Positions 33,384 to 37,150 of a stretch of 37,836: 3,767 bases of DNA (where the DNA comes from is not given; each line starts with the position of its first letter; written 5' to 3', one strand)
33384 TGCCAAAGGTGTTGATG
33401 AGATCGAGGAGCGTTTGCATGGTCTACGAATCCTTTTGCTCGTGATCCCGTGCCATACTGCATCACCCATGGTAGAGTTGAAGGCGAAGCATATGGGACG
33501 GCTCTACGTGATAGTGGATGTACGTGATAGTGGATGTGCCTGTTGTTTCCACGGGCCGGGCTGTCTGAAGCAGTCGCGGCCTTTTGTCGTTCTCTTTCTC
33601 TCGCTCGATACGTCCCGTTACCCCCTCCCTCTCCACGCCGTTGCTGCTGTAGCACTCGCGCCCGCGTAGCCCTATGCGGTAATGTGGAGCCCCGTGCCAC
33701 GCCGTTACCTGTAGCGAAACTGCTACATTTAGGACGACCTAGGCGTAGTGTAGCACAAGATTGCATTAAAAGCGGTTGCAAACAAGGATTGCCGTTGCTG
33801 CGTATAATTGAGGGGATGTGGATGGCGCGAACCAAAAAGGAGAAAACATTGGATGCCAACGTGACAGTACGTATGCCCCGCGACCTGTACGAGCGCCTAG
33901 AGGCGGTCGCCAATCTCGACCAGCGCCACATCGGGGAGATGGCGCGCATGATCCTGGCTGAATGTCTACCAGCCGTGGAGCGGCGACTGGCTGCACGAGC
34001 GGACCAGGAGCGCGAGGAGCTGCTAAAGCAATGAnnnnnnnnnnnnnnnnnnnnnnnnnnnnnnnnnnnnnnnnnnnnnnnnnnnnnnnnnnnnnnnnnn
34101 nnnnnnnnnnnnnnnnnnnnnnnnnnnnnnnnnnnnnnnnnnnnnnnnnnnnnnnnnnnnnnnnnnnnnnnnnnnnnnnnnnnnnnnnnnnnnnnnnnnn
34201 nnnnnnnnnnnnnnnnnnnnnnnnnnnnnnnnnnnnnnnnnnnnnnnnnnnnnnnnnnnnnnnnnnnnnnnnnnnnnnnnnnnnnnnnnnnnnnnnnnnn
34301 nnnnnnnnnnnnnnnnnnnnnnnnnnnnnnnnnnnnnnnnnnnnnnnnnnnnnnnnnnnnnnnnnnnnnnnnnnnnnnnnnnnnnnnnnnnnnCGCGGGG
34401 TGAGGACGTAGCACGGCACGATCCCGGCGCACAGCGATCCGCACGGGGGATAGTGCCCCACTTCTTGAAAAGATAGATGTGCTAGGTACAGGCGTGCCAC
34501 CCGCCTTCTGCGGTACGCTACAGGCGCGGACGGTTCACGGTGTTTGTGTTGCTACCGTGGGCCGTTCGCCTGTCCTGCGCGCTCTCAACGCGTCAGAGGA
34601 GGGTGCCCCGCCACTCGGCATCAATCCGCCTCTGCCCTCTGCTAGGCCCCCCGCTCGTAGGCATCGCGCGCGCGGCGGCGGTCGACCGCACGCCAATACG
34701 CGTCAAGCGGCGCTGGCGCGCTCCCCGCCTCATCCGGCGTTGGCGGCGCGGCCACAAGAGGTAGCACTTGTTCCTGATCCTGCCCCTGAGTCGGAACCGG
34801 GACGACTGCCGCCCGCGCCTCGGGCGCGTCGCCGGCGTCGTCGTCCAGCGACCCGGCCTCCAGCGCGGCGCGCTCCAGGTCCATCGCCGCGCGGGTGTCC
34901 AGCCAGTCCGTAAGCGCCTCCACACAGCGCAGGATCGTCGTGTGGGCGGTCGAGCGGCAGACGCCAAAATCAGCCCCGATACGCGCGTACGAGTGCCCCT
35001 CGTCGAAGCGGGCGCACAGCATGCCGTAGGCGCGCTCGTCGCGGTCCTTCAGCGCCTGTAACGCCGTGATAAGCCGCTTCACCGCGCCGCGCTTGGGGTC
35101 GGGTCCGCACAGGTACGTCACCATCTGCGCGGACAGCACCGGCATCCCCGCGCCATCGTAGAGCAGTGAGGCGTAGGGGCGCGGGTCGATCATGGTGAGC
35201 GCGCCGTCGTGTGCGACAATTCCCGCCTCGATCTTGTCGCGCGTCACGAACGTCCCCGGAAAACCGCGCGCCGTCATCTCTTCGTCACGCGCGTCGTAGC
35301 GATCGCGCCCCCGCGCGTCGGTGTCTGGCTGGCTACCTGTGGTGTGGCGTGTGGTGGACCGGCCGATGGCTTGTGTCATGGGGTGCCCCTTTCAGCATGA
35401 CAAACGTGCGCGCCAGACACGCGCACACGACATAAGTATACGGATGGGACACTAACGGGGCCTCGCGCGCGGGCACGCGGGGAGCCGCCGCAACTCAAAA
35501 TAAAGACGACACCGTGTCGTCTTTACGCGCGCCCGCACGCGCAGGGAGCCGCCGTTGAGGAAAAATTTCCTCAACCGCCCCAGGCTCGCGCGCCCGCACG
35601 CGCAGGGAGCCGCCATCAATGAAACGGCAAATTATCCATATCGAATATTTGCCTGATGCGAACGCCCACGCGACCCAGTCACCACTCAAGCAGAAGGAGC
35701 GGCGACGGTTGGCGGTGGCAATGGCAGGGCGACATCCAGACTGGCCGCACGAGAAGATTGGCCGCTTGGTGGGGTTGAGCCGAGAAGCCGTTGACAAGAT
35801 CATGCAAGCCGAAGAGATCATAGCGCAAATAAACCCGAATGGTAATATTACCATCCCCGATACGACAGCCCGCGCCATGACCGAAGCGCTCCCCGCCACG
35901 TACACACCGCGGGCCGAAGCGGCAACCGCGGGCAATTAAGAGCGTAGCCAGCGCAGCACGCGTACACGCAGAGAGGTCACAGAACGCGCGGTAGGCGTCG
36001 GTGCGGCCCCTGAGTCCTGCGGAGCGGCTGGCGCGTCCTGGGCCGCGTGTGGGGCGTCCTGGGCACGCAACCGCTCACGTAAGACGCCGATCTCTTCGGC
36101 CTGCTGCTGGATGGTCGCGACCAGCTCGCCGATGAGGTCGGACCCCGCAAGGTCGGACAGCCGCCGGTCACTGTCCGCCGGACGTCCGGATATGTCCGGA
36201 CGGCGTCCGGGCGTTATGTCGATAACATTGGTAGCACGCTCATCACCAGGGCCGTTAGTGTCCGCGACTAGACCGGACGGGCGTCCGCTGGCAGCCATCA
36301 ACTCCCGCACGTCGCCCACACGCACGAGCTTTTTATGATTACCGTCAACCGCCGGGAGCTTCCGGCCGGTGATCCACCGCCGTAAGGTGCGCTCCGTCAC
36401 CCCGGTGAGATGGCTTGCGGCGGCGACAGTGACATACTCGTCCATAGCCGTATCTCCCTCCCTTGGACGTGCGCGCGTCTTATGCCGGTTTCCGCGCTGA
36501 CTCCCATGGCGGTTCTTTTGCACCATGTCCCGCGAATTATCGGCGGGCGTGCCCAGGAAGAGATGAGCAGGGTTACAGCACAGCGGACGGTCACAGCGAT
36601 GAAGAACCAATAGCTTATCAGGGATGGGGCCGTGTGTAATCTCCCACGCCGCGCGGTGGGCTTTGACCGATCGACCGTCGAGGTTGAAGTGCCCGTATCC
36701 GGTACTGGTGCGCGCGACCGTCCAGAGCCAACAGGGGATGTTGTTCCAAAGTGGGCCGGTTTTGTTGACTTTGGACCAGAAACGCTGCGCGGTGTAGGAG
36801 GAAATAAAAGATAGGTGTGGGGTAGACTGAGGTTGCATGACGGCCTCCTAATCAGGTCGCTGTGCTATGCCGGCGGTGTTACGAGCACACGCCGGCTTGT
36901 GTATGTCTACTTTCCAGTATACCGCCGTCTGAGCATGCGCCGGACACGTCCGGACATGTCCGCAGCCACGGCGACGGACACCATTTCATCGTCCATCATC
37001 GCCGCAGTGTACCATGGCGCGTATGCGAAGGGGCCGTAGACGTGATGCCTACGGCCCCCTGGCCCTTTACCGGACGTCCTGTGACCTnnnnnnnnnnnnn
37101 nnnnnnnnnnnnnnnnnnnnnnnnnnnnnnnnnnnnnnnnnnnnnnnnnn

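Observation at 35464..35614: Cas-less CRISPR-like mini-array whose spacers are hairpins, one of them a terminator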

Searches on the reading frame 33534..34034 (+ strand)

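Call 76: search_protein_families(library=pfam, proteins=[window:33534-34034:+], max_evalue=5)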
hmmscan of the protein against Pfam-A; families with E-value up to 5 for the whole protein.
window:33534-34034:+ (166 aa): 1 family
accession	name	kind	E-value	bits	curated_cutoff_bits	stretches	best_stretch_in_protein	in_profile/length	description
PF01680.23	SOR_SNZ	-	0.054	13.7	27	1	85-142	128-186/207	SOR/SNZ family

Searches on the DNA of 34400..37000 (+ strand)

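Call 7: search_dna_similar(query=window:34400-37000:+, collection=phages, mode=distant, max_rows=20)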
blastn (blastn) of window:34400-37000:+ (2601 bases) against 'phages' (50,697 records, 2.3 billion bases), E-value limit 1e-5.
No match.

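Call 8: search_dna_similar(query=window:34400-37000:+, collection=plasmids, mode=distant, max_rows=20)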
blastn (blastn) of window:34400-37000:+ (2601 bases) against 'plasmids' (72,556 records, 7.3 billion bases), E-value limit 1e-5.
No match.
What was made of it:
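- Tried and rejected: Searches against phage and plasmid records found nothing (calls 7, 8).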

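Call 11: search_rna_families(source=window, start=35300, end=35750, threshold=evalue, max_evalue=10, show_alignments=5)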
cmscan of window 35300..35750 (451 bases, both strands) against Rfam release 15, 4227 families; matches with E-value up to 10: 5.
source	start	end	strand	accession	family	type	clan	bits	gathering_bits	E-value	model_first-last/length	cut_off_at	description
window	35490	35532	-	RF03228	mir-1471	Gene; miRNA;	-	17.4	82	1.5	1-57/57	no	mir-1471 microRNA precursor family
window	35525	35601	-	RF03468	mir-2830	Gene; miRNA;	-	14.4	70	6.8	1-76/76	no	mir-2830 microRNA precursor family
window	35497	35578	-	RF01757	sbcD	Gene; sRNA;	-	13.1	40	3.5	1-155/155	no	sbcD RNA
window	35497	35561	-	RF02837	anti-hemB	Gene; sRNA;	-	12.8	49.5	2.6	1-81/81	no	Burkholderia RNA 7 (anti-hemB)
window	35575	35663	-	RF02145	MEG8_1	Gene; lncRNA;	-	11.5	70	2.9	1-97/97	no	Maternally expressed 8 exon 1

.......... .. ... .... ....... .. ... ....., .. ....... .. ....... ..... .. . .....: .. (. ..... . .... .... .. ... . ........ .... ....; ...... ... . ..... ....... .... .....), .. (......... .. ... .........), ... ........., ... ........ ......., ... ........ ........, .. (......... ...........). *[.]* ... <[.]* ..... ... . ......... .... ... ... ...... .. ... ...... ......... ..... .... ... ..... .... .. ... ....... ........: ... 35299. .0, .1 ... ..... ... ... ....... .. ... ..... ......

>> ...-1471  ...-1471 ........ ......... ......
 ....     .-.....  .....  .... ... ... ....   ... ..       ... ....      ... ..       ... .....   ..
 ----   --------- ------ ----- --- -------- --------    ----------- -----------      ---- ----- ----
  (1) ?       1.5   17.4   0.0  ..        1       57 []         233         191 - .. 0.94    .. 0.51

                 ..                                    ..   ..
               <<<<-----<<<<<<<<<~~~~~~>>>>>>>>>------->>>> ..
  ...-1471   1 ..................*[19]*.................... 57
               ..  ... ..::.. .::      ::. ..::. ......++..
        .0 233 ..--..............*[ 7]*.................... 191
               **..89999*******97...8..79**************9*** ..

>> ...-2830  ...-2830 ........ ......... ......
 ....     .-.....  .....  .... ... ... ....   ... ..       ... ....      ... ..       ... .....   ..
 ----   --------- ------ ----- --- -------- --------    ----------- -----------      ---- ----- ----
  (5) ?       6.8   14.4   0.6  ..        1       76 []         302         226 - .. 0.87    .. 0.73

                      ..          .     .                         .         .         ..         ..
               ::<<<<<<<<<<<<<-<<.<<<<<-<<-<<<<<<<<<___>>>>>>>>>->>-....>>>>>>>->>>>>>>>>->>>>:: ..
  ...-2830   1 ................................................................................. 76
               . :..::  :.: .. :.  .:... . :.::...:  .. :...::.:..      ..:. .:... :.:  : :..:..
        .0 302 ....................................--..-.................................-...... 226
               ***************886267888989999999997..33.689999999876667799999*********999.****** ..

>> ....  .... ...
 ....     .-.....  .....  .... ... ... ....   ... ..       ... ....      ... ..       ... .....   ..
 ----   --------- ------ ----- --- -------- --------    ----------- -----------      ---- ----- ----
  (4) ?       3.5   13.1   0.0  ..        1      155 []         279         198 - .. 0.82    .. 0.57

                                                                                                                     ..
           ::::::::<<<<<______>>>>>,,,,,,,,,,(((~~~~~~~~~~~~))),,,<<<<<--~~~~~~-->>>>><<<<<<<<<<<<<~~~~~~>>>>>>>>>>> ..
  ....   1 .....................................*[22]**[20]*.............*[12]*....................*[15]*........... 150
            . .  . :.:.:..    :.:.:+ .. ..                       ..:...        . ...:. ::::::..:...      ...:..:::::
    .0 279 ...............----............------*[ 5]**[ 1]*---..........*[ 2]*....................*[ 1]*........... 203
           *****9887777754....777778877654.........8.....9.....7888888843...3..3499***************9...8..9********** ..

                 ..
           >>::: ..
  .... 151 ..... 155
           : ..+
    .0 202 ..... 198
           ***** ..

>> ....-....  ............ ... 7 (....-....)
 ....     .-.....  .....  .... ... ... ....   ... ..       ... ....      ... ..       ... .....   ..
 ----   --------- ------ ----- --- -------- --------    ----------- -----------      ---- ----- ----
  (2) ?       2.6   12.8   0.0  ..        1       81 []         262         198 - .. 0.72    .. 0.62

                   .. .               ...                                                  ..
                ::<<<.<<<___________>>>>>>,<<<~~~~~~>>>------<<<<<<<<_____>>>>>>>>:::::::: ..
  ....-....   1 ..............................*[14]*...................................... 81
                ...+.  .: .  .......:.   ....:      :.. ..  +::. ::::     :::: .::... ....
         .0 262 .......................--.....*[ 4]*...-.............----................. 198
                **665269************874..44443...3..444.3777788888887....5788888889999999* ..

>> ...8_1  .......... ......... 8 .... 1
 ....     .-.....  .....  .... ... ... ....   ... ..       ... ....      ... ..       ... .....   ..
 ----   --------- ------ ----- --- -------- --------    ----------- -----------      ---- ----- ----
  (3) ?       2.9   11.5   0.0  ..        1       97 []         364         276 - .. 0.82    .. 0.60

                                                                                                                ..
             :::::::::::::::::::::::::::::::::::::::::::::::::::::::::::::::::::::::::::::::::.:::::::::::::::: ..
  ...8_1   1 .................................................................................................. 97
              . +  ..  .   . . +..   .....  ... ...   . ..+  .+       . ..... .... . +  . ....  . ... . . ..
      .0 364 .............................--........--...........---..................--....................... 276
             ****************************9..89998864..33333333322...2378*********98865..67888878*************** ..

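Call 89: search_dna_similar(query=window:35554-35586:+, collection=plasmids, mode=distant, max_evalue=10, max_rows=10)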
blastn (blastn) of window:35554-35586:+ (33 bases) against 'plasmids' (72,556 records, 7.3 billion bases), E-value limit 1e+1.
Records with a match: 4; places in all: 4; records where one place covers at least 80% of the query: 0.
Best place of each record, by identity: >=99% 2; 95-99% 1; 90-95% 1.
By first word of the organism name: Pseudoalteromonas 2; Aulosira 1; Arthrobacter 1.
By predicted mobility (MOB-suite, as given by PLSDB): non-mobilizable 3; conjugative 1.
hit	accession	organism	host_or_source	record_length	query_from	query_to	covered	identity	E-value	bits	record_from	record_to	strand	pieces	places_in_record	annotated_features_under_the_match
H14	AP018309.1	Aulosira laxa NIES-50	-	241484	2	24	70%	91.3%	3e+0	34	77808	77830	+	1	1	hypothetical protein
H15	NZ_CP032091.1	Pseudoalteromonas donghaensis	cell culture,seawater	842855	2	21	61%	100.0%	3e-1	37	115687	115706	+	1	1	NosR/NirI family protein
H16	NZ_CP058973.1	Pseudoalteromonas sp. JSTW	cell culture,marine sediment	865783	2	21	61%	100.0%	3e-1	37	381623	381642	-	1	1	NosR/NirI family protein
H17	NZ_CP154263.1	Arthrobacter sp. TMP15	cell culture,Middle part of the water ...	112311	10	30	64%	95.2%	3e+0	35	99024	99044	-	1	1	ATP-binding protein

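Call 90: search_dna_similar(query=window:35490-35525:+, collection=plasmids, mode=distant, max_evalue=10, max_rows=10)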
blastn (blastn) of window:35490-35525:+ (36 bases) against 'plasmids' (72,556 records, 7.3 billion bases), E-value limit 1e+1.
Records with a match: 2; places in all: 2; records where one place covers at least 80% of the query: 0.
Best place of each record, by identity: 95-99% 2.
By first word of the organism name: Cytobacillus 1; Citrobacter 1.
By predicted mobility (MOB-suite, as given by PLSDB): non-mobilizable 1; mobilizable 1.
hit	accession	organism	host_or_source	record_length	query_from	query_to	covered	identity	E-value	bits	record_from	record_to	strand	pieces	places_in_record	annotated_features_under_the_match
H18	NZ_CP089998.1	Cytobacillus spongiae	sponge,Pure culture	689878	2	22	58%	95.2%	4e+0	35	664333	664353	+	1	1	LCP family protein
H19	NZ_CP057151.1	Citrobacter sp. RHB35-C17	culture,Pooled cattle faecal samples ...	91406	6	26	58%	95.2%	4e+0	35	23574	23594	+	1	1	ParB/RepB/Spo0J family partition protein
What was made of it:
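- Tried and rejected: Only chance-level partial hits (calls 89, 90).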

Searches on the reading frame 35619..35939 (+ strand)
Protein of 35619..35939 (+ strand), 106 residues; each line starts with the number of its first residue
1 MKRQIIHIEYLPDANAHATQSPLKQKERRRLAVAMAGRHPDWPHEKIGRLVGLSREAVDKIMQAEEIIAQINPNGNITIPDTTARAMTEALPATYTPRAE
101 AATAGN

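Call 9: search_protein_families(library=phrogs, proteins=[window:35619-35939:+], max_evalue=0.001)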
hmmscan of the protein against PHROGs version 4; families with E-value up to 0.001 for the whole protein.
window:35619-35939:+ (106 aa): 0 families

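Call 10: search_protein_families(library=pfam, proteins=[window:35619-35939:+], max_evalue=0.01)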
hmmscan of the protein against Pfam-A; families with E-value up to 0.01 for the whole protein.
window:35619-35939:+ (106 aa): 0 families

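Call 14: find_encoding_contigs(protein=window:35619-35939:+, flank=3000, max_places=10)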
Protein window:35619-35939:+ (106 aa): 7 contigs read that carry it; 4 places shown.
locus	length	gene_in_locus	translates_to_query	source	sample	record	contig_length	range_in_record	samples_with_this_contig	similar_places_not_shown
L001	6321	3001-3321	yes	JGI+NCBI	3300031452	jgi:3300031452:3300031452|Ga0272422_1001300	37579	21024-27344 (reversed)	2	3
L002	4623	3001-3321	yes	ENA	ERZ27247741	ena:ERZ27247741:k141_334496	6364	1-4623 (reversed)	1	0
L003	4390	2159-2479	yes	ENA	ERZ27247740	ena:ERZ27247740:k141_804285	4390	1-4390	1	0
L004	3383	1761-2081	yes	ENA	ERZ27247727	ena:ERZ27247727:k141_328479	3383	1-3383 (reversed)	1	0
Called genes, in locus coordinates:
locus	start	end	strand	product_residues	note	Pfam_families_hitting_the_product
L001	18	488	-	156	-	-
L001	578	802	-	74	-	-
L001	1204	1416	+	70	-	-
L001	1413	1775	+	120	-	-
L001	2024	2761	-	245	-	-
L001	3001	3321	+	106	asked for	-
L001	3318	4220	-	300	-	PF13392:HNH_3, PF12728:HTH_17 (weak)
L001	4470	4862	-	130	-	-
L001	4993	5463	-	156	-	-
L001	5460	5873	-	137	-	-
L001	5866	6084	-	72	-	-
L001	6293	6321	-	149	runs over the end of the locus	-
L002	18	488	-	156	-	-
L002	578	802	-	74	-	-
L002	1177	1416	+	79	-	-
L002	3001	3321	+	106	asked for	-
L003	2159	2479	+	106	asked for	-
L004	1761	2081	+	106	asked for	-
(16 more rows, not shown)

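Call 28: find_homologous_proteins(query=window:35619-35939:+, max_evalue=0.001)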
Query window:35619-35939:+ (106 aa): 10 proteins with E <= 0.001 among 22 candidates.
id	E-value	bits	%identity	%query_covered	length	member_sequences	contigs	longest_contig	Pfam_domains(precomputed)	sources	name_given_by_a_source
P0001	9.6e-63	226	100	100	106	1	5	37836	-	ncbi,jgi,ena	-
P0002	2.3e-47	177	79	100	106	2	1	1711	-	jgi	-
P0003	1.8e-45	171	75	100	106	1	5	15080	-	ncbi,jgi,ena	-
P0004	2.4e-37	145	78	83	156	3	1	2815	-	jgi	-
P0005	1.6e-29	120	76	72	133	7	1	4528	-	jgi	-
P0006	7.0e-27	111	70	69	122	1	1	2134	-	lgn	-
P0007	7.9e-27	111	70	69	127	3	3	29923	-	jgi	-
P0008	1.4e-23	101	60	81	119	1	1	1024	-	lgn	-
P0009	1.7e-23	101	66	72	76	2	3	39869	-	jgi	-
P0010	5.4e-15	73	59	71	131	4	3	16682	-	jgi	-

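Call 29: find_encoding_contigs(protein=P0003, flank=3000, max_places=4)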
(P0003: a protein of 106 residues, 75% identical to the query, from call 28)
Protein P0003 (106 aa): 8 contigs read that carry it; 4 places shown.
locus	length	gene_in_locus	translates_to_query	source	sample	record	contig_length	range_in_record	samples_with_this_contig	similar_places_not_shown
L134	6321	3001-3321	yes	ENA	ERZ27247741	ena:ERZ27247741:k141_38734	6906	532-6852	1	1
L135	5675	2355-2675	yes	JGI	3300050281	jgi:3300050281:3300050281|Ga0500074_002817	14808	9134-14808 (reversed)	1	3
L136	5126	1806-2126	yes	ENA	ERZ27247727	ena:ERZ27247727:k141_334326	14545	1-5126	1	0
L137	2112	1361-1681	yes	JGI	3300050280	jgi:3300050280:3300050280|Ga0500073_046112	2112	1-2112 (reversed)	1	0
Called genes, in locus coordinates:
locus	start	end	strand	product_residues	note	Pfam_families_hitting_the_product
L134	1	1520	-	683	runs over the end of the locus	?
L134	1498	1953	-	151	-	-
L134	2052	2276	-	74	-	-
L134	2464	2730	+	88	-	-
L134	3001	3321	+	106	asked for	-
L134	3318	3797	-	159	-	PF12728:HTH_17 (weak)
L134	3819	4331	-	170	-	PF13392:HNH_3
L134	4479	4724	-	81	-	-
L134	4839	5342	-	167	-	-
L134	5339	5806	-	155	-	-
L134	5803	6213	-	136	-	-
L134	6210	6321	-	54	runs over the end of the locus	?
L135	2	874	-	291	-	?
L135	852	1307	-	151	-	-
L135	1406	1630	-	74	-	-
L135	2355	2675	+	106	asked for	-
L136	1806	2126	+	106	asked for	-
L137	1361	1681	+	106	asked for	-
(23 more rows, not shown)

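Call 30: find_encoding_contigs(protein=P0007, flank=3000, max_places=4)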
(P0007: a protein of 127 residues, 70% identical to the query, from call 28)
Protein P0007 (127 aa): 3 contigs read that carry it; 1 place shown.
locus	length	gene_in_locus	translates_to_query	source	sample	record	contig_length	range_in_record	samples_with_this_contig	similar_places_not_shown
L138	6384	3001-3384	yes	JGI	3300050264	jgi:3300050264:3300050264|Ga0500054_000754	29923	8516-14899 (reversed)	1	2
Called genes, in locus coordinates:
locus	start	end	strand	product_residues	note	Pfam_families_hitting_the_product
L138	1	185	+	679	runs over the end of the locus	PF02534:T4SS-DNA_transf, PF10412:TrwB_AAD_bind, PF12696:TraG-D_C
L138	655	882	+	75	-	-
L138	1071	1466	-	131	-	-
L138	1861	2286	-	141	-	-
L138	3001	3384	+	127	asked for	-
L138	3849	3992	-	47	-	-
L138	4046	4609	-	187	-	PF00376:MerR (weak), PF12728:HTH_17 (weak)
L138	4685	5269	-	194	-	-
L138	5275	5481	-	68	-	-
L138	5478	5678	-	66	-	-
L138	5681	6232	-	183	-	-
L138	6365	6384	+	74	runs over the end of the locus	-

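Call 31: find_encoding_contigs(protein=P0009, flank=3000, max_places=4)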
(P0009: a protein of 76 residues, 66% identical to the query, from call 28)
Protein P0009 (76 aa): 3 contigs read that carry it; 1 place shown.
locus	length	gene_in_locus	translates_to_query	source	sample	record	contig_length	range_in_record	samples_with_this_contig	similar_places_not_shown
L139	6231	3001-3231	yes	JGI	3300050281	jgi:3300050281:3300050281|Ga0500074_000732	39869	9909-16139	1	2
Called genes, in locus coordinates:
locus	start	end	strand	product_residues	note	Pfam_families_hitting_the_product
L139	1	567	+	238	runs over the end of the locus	-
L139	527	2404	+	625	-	PF02534:T4SS-DNA_transf, PF10412:TrwB_AAD_bind, PF12696:TraG-D_C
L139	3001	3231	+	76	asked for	-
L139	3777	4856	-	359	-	PF02195:ParB_N, PF17762:HTH_ParB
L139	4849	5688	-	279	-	PF00142:Fer4_NifH (faint), PF01656:CbiA, PF02374:ArsA_ATPase (weak), PF06564:CBP_BcsQ, PF09140:MipZ (faint), PF10609:ParA (faint), PF13614:AAA_31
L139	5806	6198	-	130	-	-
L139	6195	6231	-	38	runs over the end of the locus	-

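Call 32: find_encoding_contigs(protein=P0010, flank=3000, max_places=4)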
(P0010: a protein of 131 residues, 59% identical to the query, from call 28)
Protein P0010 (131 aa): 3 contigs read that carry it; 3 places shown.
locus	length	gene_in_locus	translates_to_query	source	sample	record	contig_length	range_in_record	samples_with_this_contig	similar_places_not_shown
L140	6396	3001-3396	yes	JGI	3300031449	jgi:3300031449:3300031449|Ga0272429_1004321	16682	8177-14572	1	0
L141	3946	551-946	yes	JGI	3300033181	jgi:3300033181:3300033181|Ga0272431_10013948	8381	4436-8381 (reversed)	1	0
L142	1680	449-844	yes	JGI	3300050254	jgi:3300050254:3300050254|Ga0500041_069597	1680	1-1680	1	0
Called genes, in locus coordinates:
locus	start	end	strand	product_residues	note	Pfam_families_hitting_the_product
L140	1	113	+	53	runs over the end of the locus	-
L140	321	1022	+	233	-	-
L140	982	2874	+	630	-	PF02534:T4SS-DNA_transf, PF10412:TrwB_AAD_bind, PF12696:TraG-D_C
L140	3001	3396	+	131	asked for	-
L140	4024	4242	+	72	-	-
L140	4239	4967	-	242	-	-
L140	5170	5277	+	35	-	-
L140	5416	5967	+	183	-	-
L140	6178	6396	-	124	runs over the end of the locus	-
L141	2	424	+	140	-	?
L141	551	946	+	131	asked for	-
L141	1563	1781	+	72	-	-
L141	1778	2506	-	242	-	-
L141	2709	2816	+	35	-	-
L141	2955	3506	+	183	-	-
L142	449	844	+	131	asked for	-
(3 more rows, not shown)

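Call 56: search_protein_families(library=ncbifam, proteins=[window:35619-35939:+], max_evalue=0.01)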
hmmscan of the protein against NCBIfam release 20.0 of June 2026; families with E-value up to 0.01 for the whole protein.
window:35619-35939:+ (106 aa): 0 families

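Call 76: search_protein_families(library=pfam, proteins=[window:35619-35939:+], max_evalue=5)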
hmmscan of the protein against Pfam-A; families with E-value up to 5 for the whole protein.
window:35619-35939:+ (106 aa): 3 families
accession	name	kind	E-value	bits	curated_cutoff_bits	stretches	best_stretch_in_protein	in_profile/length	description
PF13545.12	HTH_Crp_2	-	0.036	14.5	27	1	42-82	23-64/70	Crp-like helix-turn-helix domain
PF13384.12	HTH_23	-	0.038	14.3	24.6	1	25-62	2-38/50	Homeodomain-like domain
PF04545.22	Sigma70_r4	-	0.042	13.8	24.1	1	28-62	8-41/50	Sigma-70, region 4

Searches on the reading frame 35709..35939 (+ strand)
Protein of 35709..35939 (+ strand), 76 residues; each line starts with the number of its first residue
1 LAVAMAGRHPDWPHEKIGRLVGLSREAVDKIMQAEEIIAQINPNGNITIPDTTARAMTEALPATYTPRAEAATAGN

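Call 76: search_protein_families(library=pfam, proteins=[window:35709-35939:+], max_evalue=5)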
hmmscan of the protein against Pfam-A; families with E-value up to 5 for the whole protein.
window:35709-35939:+ (76 aa): 4 families
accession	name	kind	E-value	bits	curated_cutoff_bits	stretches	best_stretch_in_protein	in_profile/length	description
PF13545.12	HTH_Crp_2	-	0.021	15.2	27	1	13-52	24-64/70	Crp-like helix-turn-helix domain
PF04545.22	Sigma70_r4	-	0.11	12.5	24.1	1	11-32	20-41/50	Sigma-70, region 4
PF13404.12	HTH_AsnC-type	-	0.12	12.7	27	1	13-28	19-34/42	AsnC-type helix-turn-helix domain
PF17418.7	SdpA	-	0.24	11.6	25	1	11-48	43-80/141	Sporulation delaying protein SdpA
